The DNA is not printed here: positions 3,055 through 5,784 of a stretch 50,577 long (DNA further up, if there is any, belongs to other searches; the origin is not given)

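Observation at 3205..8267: Translationally coupled pair of giant membrane proteins sharing one unusual architecture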

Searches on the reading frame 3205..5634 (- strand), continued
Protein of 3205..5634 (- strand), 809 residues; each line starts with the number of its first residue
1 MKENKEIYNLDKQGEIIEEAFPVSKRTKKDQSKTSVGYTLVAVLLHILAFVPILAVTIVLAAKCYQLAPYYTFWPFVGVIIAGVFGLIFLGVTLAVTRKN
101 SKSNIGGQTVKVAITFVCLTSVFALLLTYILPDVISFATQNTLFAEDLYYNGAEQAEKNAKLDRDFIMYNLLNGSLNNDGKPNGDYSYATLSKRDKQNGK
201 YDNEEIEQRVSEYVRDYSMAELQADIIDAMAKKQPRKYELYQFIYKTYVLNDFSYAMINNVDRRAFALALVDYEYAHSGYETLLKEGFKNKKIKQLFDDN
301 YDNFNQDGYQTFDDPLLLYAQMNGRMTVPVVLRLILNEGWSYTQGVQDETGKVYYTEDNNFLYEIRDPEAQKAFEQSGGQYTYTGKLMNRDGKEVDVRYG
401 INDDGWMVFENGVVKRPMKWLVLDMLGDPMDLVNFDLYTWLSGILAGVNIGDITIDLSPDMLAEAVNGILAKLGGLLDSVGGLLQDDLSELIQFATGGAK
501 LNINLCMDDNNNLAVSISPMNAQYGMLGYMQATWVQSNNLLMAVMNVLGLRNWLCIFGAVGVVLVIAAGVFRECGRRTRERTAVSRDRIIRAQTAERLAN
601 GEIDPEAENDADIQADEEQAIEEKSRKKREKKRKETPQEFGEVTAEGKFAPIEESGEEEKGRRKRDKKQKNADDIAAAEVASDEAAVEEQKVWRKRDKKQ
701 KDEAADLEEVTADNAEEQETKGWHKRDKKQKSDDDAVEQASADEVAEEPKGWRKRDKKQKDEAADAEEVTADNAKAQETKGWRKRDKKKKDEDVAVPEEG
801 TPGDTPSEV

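Call 36: search_protein_families(library=pfam, proteins=[L063:10730-11779:+, L063:11839-12447:+, L063:12451-13029:+, L063:9479-10330:-, L063:5263-6012:-, L069:9242-9883:+, L069:9900-10913:+, L069:5243-5839:+, L068:5558-6742:+, L064:10419-11849:+], max_evalue=0.001)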
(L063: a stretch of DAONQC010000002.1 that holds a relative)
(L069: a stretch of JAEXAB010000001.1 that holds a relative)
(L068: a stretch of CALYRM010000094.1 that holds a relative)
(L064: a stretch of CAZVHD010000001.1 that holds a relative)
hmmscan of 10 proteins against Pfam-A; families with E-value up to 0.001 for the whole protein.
L063:10730-11779:+ (349 aa): 1 family
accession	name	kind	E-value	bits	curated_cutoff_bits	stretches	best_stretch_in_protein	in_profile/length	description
PF01384.25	PHO4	-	5.8e-46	157.5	33.7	1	19-334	1-350/350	Phosphate transporter family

L063:11839-12447:+ (202 aa): 1 family
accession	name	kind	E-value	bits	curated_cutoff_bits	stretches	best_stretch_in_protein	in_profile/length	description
PF01865.21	PhoU_div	-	9.6e-19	68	24.4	1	2-197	3-211/214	Protein of unknown function DUF47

L063:12451-13029:+ (192 aa): 3 families
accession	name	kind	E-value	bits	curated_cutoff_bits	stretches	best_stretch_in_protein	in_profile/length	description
PF12917.13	YfbR-like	-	4.2e-72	242.1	25.9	1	4-183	1-181/182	5'-deoxynucleotidase YfbR-like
PF13023.12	HD_3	-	2.7e-18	66.9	22.5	1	10-161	2-148/165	HD domain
PF01966.28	HD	-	9.6e-08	32.8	22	1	30-139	2-115/116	HD domain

L063:9479-10330:- (283 aa): 0 families

L063:5263-6012:- (249 aa): 1 family
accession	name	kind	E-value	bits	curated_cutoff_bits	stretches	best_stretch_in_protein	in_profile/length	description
PF06283.17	ThuA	-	3.1e-18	67.2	33.4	1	3-219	2-209/209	Trehalose utilisation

L069:9242-9883:+ (213 aa): 2 families
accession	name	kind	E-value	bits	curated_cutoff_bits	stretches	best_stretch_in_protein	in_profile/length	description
PF24961.1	NfeD_membrane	-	4.1e-10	40.2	26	1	41-122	40-117/119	NfeD integral membrane domain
PF01957.25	NfeD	-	6.1e-10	39.6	29.1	1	157-208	4-55/57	NfeD-like C-terminal, partner-binding domain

L069:9900-10913:+ (337 aa): 1 family
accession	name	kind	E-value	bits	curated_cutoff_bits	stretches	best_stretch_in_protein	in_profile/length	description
PF12127.13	FloA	-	1.6e-155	517.4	34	1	16-324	5-313/314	Flotillin-like protein FloA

L069:5243-5839:+ (198 aa): 0 families

L068:5558-6742:+ (394 aa): 3 families
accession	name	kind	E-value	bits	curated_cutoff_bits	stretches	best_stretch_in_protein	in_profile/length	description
PF01569.27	PAP2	-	1.6e-15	57.5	27.2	1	258-336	42-121/130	PAP2 superfamily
PF14378.12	PAP2_3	-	9.1e-06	26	27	1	165-334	46-189/190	PAP2 superfamily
PF14360.12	PAP2_C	-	0.00053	20.9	27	1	265-327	8-63/74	PAP2 superfamily C-terminal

L064:10419-11849:+ (476 aa): 1 family
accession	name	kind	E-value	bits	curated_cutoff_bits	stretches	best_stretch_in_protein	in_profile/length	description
PF07556.16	DUF1538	-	4.2e-130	431.8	22.6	2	235-444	1-211/211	Protein of unknown function (DUF1538)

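Call 37: search_protein_families(library=pfam, proteins=[L063:6425-7993:+, L063:7995-9356:+, L064:6596-7990:+, L064:7992-9296:+, L066:6529-7980:+, L066:7983-9239:+, L069:6328-7989:+, L069:7989-9230:+, L068:2210-3790:+, L068:3790-5553:+], max_evalue=0.1)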
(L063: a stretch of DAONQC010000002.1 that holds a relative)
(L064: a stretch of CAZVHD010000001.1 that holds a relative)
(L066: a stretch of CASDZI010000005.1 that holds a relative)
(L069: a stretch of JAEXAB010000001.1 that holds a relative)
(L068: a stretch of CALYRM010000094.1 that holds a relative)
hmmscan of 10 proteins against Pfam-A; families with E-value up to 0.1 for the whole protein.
L063:6425-7993:+ (522 aa): 1 family
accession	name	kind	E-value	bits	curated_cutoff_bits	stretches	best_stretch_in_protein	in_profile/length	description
PF24380.1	DUF7536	-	0.035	14.7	27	0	82-113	11-42/91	Family of unknown function (DUF7536)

L063:7995-9356:+ (453 aa): 2 families
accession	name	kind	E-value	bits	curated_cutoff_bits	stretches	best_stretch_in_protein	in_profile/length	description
PF14163.11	SieB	-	0.0016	18.5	26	1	17-70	13-66/147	Super-infection exclusion protein B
PF20479.3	TMEM128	-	0.052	14.5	23.9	0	5-98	7-105/124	TMEM128 protein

L064:6596-7990:+ (464 aa): 3 families
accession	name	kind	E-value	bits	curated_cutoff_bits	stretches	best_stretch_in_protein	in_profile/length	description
PF25592.1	DUF7937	-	0.00018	21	31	1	12-114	136-238/402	Domain of unknown function (DUF7937)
PF13346.12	ABC2_membrane_5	-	0.0011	19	25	1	24-97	92-165/205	ABC-2 family transporter protein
PF03203.19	MerC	-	0.036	15.1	27.6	0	28-97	18-84/108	MerC mercury resistance protein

L064:7992-9296:+ (434 aa): 1 family
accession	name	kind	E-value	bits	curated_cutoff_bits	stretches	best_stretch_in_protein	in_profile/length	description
PF07690.21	MFS_1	-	0.0059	16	33.4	0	11-90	213-289/347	Major Facilitator Superfamily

L066:6529-7980:+ (483 aa): 5 families
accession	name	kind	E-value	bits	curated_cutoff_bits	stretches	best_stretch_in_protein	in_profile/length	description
PF25637.1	DUF7942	-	0.0069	16.7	26.7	0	437-476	7-45/104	Family of unknown function (DUF7942)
PF19608.4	DUF6113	-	0.013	15.6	27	1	25-97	39-107/129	Family of unknown function (DUF6113)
PF14965.11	BRI3BP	-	0.013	15.5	27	0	52-100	79-122/179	Negative regulator of p53/TP53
PF08006.16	HAAS_TM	-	0.038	14.5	28.3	1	22-98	22-96/117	HAAS transmembrane region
PF07690.21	MFS_1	-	0.095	12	33.4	0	21-99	207-288/347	Major Facilitator Superfamily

L066:7983-9239:+ (418 aa): 0 families

L069:6328-7989:+ (553 aa): 4 families
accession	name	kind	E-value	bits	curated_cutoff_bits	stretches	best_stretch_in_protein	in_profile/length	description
PF19261.4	DUF5904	-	0.016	15.7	25.7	1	66-125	64-119/133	Domain of unknown function (DUF5904)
PF22268.1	DUF6954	-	0.017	15.2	27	1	17-70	2-55/58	Family of unknown function (DUF6954)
PF03339.19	Pox_L3_FP4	-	0.047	13.1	25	1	23-91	84-152/316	Poxvirus L3/FP4 protein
PF21977.1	DUF6926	-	0.086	13.6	27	0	138-172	16-50/73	Domain of unknown function (DUF6926)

L069:7989-9230:+ (413 aa): 0 families

L068:2210-3790:+ (526 aa): 0 families

L068:3790-5553:+ (587 aa): 1 family
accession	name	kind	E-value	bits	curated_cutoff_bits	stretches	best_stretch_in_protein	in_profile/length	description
PF01292.26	Ni_hydr_CYTB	-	0.0047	17.2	30.1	1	5-117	3-124/179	Prokaryotic cytochrome b561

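Call 38: search_protein_families(library=padloc, proteins=[window:3205-5634:-, L063:6425-7993:+, L063:7995-9356:+], max_evalue=0.1)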
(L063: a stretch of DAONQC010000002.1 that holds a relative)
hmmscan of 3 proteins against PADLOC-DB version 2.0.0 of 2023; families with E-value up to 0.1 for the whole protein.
window:3205-5634:- (809 aa): 0 families

L063:6425-7993:+ (522 aa): 0 families

L063:7995-9356:+ (453 aa): 0 families

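Call 54: find_homologous_proteins(query=A3, max_evalue=0.001)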
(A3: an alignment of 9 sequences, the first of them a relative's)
Query A3 (9 sequences) (453 aa, profile of the alignment): 54 proteins with E <= 0.001 among 8000 candidates.
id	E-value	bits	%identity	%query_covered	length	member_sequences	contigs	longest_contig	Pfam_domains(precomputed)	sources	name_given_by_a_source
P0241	2.6e-166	572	100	100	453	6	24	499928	-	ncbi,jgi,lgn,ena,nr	ncbi:MAG TPA: hypothetical protein PKX91_01665 [Clostridia bacterium]|jgi:heme/copper-type cytochrom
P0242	6.1e-166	570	81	100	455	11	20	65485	-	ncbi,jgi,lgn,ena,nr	ncbi:MAG: hypothetical protein GX959_06215 [Clostridiales bacterium]|nr:hypothetical protein [Clostr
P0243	3.3e-162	558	38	99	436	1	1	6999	-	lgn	-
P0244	1.5e-155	536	41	46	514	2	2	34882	-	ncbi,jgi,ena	jgi:hypothetical protein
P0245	2.8e-145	502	38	50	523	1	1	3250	-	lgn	-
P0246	6.1e-145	501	29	88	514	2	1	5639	-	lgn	-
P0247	6.1e-142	491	29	84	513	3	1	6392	PF18967.6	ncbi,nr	ncbi:MAG: hypothetical protein J5755_05205 [Clostridia bacterium]|nr:hypothetical protein [Clostridi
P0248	1.2e-137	477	59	100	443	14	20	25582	-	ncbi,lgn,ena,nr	ncbi:MAG: hypothetical protein PHG90_01975 [Clostridia bacterium]|nr:hypothetical protein [Clostridi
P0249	1.8e-136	473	57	100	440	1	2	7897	-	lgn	-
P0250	2.2e-133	463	58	100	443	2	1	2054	-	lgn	-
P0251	1.4e-131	457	58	100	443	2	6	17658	-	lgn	-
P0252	7.3e-131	455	40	44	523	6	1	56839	-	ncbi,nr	ncbi:MAG: hypothetical protein IJX70_00240 [Clostridia bacterium]|nr:hypothetical protein [Clostridi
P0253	3.9e-130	452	61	100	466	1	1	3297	-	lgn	-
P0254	1.5e-125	437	47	100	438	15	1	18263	-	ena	-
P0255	3.3e-125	436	49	99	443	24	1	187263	-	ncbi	-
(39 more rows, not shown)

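Call 80: search_protein_families(library=phrogs, proteins=[window:3205-5634:-, L063:6425-7993:+, L063:7995-9356:+], max_evalue=0.01)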
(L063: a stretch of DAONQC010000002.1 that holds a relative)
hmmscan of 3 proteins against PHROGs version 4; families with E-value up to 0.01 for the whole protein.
window:3205-5634:- (809 aa): 0 families

L063:6425-7993:+ (522 aa): 0 families

L063:7995-9356:+ (453 aa): 0 families

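Call 84: search_solved_structures(query=A3, max_evalue=1)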
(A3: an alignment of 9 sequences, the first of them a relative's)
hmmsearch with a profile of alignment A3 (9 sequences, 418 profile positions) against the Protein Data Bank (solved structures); distinct sequences matched with E-value up to 1: 0.

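Call 85: search_solved_structures(query=A4, max_evalue=1)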
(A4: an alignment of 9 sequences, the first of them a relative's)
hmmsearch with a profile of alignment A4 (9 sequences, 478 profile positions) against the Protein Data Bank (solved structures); distinct sequences matched with E-value up to 1: 1.
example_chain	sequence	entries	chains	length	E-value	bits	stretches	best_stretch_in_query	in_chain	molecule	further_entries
7ymi_F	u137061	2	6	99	0.085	15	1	7-73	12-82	Photosystem II protein Y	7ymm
